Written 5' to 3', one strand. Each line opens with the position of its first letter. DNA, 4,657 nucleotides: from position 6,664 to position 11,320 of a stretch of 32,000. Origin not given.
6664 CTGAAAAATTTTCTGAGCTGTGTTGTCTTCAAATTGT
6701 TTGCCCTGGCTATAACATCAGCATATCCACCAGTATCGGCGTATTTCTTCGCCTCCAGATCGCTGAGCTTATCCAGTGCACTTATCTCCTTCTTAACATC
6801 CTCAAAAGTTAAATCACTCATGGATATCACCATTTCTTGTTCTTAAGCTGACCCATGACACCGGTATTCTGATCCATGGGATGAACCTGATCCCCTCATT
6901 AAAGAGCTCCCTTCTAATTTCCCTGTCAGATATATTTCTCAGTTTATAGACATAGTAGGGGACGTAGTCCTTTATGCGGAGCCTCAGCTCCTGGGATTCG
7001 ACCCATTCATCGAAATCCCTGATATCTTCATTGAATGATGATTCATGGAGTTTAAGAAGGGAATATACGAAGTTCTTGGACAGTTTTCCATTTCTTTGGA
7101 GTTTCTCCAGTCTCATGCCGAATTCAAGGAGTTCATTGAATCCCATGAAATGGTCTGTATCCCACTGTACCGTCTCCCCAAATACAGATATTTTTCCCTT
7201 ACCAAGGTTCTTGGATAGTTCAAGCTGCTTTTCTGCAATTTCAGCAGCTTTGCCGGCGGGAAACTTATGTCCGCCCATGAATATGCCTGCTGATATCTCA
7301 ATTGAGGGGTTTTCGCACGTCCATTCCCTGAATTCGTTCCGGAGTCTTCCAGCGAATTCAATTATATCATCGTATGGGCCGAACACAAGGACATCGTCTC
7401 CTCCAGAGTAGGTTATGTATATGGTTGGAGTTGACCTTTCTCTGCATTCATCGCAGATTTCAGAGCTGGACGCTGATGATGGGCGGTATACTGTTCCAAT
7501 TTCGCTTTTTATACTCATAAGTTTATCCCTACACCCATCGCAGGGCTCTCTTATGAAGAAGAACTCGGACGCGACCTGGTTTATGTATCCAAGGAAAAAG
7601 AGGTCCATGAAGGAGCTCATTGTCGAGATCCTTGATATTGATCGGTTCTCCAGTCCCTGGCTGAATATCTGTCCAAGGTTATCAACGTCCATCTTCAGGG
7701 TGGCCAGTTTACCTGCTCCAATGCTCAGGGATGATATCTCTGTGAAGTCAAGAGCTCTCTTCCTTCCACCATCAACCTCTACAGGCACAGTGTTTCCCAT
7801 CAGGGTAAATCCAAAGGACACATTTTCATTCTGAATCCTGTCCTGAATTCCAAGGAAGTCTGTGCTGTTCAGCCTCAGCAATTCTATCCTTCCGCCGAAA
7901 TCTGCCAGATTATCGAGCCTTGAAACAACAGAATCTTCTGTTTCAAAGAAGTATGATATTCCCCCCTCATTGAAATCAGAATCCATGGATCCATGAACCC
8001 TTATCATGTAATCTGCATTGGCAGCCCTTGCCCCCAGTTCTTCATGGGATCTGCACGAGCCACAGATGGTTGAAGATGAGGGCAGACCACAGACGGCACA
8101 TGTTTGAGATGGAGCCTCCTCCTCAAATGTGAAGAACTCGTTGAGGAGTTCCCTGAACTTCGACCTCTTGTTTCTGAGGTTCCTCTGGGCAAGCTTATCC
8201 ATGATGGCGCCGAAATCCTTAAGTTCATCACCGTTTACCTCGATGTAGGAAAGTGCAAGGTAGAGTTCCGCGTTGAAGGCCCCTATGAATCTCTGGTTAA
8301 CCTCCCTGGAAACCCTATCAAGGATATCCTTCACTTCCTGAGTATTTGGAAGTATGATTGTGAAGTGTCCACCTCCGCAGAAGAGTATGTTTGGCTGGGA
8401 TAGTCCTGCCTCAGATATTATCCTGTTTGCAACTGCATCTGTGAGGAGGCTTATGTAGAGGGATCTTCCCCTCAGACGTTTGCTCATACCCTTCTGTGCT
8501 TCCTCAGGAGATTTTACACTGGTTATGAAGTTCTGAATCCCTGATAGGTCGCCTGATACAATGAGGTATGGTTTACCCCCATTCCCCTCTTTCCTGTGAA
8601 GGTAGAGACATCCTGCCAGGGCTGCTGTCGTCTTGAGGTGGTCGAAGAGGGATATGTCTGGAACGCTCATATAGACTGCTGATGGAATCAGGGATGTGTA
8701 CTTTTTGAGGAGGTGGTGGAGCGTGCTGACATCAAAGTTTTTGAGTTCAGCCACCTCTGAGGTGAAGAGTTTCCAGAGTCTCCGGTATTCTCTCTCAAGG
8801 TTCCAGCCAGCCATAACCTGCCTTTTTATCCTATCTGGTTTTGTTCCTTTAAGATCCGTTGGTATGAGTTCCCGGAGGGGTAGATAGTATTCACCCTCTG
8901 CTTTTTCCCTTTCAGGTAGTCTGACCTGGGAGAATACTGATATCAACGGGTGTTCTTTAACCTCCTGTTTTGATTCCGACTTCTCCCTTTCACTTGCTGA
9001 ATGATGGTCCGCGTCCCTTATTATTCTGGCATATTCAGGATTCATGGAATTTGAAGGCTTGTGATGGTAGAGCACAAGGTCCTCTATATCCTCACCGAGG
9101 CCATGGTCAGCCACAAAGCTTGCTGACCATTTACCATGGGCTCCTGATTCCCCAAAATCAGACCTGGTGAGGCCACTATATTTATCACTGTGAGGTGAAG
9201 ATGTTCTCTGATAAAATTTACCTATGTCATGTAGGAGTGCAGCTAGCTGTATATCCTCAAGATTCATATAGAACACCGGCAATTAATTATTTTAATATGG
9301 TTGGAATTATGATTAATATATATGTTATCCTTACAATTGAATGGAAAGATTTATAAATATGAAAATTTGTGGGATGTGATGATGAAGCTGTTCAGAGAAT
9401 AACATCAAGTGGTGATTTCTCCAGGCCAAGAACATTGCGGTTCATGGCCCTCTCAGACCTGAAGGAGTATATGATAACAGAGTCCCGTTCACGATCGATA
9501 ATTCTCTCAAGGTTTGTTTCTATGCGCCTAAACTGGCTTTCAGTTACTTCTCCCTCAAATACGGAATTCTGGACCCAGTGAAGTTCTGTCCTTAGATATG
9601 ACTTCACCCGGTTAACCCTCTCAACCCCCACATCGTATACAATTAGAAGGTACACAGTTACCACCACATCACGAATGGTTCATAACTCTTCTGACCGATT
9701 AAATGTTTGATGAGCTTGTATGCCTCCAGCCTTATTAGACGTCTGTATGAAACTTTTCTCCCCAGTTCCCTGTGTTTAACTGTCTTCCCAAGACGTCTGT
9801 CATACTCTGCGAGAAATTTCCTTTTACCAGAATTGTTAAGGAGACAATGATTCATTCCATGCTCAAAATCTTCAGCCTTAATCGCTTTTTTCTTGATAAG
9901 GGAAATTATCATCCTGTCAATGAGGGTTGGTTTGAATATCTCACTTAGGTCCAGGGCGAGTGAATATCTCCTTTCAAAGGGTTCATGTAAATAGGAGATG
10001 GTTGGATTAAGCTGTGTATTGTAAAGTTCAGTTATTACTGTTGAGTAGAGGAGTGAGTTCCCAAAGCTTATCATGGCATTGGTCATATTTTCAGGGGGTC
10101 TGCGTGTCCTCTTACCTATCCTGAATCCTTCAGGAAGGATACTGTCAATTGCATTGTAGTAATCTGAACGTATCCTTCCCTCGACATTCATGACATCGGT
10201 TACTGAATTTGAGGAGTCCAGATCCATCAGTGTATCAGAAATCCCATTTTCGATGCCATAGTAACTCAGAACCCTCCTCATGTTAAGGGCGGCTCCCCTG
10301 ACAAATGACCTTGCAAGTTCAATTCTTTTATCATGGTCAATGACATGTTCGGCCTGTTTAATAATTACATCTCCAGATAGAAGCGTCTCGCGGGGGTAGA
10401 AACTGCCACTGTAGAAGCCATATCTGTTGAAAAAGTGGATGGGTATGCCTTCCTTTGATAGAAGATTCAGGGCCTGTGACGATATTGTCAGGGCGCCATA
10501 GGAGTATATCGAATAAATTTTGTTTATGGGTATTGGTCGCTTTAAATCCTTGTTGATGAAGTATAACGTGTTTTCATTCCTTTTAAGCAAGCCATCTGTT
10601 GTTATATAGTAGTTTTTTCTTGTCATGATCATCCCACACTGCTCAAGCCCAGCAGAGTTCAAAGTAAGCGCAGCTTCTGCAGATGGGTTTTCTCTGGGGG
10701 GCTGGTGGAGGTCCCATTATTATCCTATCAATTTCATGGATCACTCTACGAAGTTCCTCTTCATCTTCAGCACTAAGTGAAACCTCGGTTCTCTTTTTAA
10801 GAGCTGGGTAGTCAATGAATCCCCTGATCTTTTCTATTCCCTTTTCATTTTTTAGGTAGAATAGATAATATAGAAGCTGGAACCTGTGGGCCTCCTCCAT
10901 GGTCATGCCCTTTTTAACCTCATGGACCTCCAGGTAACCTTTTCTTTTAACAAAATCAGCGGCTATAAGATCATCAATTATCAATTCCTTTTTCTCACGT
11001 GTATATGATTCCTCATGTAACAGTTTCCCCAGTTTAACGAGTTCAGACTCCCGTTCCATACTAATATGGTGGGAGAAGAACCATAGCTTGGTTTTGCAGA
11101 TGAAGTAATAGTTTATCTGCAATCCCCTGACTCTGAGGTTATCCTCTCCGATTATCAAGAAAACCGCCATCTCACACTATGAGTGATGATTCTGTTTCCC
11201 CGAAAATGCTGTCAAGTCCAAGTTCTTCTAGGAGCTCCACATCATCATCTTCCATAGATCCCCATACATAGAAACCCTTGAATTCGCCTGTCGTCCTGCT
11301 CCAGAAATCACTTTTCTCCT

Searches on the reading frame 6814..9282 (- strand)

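Call 88: search_protein_families(library=pfam, proteins=[window:6814-9282:-], max_evalue=0.00001)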
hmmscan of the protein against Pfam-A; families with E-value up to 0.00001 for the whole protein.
window:6814-9282:- (822 aa): 3 families
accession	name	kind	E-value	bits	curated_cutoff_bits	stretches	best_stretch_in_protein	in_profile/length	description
PF22335.1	Cas10-Cmr2_palm2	-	1.9e-33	115.9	27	1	525-697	1-131/133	Cas10/Cmr2, second palm domain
PF18211.6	Csm1_B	-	2.9e-27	94.8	26.4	1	264-354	4-94/94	Csm1 subunit domain B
PF01966.28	HD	-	2.1e-13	51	22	1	7-96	23-115/116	HD domain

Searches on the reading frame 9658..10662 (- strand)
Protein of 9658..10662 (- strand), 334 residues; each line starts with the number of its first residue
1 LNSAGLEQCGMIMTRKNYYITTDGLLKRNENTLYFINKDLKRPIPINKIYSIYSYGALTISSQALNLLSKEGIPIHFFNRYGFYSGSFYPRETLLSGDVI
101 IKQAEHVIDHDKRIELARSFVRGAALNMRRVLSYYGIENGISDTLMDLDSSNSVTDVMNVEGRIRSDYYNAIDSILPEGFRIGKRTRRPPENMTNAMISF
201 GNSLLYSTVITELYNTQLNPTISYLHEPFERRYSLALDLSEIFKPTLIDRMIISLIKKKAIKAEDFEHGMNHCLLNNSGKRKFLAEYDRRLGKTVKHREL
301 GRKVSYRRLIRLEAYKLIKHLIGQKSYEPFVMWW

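Call 88: search_protein_families(library=pfam, proteins=[window:9658-10662:-], max_evalue=0.00001)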
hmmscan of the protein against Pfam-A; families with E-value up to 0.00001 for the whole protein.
window:9658-10662:- (334 aa): 1 family
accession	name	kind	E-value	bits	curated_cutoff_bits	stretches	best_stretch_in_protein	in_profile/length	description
PF01867.21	Cas_Cas1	-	1.3e-87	294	22.3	1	18-288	1-282/283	CRISPR associated protein Cas1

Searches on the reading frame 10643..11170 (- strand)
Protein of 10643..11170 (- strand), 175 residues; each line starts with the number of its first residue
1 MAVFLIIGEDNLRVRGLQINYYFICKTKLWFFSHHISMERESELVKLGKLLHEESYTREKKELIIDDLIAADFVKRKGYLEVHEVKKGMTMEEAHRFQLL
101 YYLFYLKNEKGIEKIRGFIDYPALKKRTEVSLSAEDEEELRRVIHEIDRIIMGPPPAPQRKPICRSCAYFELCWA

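Call 88: search_protein_families(library=pfam, proteins=[window:10643-11170:-], max_evalue=0.00001)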
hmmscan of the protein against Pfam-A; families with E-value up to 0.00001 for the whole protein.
window:10643-11170:- (175 aa): 2 families
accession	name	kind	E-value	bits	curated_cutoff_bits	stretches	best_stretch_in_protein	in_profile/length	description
PF01930.23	Cas_Cas4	-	1.9e-59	200.8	22.7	1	16-175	2-160/160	Domain of unknown function DUF83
PF12705.13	PDDEXK_1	-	5.2e-06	27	22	0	72-173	132-246/247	PD-(D/E)XK nuclease superfamily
